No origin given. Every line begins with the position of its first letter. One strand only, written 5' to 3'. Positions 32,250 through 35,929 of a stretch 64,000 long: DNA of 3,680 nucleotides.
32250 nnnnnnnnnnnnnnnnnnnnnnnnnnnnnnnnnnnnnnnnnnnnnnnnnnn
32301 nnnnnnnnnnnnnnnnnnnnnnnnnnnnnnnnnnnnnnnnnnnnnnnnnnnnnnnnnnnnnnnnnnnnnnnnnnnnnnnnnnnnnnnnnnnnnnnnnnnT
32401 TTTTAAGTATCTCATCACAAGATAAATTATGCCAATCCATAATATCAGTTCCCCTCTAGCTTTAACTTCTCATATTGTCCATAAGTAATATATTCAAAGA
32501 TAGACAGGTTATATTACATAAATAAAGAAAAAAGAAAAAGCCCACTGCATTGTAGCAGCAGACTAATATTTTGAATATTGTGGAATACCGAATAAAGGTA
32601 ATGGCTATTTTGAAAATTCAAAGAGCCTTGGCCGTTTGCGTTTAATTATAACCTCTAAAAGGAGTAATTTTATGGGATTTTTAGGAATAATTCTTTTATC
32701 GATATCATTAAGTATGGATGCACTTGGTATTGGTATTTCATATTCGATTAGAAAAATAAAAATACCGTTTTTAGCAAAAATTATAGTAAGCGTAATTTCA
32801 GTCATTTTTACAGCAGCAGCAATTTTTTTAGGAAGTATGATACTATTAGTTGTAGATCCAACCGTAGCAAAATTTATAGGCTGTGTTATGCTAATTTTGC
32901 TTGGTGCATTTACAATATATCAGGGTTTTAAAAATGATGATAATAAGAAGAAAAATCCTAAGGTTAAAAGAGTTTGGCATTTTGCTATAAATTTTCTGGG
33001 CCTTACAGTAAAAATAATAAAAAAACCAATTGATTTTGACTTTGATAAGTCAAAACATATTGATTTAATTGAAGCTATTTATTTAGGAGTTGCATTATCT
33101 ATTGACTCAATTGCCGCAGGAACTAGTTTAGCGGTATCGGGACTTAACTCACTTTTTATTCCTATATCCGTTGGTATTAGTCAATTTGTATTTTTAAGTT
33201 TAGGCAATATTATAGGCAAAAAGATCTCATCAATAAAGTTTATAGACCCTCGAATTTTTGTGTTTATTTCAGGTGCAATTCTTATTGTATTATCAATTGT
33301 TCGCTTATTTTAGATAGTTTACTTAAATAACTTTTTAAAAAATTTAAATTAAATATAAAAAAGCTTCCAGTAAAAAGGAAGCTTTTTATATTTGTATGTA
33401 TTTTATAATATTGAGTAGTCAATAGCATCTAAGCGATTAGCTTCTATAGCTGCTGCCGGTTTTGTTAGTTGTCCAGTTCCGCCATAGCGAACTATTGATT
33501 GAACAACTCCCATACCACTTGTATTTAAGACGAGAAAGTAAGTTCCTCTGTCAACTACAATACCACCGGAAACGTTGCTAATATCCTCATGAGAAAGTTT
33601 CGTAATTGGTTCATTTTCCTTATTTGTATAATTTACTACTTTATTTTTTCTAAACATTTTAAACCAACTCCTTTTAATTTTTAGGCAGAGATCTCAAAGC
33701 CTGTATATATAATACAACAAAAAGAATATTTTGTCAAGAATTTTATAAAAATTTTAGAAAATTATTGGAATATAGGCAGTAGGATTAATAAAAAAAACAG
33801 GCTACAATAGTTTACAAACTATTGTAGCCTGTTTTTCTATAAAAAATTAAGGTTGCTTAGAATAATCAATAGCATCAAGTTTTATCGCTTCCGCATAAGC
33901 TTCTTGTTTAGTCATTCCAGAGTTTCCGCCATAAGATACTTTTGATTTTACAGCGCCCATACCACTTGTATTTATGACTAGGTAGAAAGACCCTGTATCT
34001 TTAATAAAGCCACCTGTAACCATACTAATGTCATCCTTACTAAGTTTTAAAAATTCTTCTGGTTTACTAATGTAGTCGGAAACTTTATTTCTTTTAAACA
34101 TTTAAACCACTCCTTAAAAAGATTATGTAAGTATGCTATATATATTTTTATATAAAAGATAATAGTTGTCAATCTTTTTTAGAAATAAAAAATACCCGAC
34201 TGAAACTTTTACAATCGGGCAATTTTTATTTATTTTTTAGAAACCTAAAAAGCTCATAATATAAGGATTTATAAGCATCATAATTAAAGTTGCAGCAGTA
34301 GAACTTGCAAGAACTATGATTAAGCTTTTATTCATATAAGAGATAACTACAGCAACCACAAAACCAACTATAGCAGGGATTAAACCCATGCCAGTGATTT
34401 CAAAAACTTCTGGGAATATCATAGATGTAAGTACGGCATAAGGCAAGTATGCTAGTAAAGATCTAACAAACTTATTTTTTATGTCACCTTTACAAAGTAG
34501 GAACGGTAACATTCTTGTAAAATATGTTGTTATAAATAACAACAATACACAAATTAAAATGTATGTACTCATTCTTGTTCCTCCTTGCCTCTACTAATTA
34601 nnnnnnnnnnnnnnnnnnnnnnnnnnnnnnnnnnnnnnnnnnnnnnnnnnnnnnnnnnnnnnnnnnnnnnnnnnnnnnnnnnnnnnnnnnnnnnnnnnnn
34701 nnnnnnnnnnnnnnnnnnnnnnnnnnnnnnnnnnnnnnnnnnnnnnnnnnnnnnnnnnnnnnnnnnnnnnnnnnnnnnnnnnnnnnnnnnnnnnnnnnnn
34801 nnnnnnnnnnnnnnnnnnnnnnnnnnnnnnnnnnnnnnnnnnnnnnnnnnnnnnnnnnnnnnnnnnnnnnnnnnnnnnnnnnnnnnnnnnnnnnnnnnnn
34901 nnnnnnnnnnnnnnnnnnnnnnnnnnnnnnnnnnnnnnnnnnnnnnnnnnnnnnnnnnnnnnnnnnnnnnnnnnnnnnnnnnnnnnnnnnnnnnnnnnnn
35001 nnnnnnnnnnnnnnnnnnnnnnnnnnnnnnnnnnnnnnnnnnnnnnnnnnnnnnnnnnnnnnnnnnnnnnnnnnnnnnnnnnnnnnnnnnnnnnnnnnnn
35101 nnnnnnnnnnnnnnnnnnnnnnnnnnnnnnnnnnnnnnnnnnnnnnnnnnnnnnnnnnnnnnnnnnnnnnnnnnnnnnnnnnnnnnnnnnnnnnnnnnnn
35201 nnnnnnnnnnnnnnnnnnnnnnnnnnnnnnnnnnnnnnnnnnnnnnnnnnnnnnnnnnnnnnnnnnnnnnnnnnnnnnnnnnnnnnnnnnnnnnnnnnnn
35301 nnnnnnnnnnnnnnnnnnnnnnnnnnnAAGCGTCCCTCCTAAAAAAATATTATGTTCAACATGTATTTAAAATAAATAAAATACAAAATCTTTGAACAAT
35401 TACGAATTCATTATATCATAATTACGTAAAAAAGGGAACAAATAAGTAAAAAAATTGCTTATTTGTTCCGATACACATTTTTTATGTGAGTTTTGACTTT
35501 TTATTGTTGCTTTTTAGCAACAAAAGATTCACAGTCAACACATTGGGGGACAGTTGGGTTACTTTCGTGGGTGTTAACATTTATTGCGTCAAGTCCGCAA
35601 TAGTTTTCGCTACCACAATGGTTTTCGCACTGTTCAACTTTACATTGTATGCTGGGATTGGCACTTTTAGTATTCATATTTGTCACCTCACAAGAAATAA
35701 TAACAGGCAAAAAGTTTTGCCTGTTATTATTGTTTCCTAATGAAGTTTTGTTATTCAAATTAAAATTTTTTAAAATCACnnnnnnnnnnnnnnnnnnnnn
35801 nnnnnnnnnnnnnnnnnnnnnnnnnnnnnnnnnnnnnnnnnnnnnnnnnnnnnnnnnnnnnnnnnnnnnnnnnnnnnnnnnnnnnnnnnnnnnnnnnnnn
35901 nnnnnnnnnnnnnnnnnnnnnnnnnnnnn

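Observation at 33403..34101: Pair of paralogous double-glycine-leader mini-proteins with folded-looking hydrophilic cores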

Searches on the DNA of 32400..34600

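Call 88: search_rna_families(source=window, start=32400, end=34600, threshold=evalue, max_evalue=1)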
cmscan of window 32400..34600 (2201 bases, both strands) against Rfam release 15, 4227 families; matches with E-value up to 1: 5.
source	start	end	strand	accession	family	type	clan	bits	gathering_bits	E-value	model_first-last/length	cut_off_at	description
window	33785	33843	+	RF04262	MIR1319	Gene; miRNA;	-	23.8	116.6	0.24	13-108/119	no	MIR1319 microRNA precursor family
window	33800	33876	-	RF02822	Srn266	Gene; sRNA;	-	23.7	63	0.66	1-112/112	no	Streptococcus RNA 266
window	33340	33393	+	RF04246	MIR169_8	Gene; miRNA;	CL00098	23.4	107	0.23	42-95/137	no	MIR169_8 microRNA precursor family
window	33354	33407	-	RF01859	Phe_leader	Cis-reg; leader;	-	23.3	55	0.62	1-125/125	no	Phenylalanine leader peptide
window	33784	33844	-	RF03765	mir-2059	Gene; miRNA;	-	23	90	0.18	1-68/68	no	mir-2059 microRNA precursor family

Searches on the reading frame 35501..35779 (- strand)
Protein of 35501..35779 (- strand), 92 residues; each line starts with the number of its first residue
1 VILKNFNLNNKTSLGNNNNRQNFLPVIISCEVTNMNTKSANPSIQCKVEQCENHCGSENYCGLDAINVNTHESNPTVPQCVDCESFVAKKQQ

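Call 86: search_protein_families(library=pfam, proteins=[window:35501-35779:-], max_evalue=0.001)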
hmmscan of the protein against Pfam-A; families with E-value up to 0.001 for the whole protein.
window:35501-35779:- (92 aa): 1 family
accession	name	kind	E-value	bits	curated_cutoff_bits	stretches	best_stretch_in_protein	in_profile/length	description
PF07561.16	DUF1540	-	3.6e-09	37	22.1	1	44-86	1-40/40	Domain of Unknown Function (DUF1540)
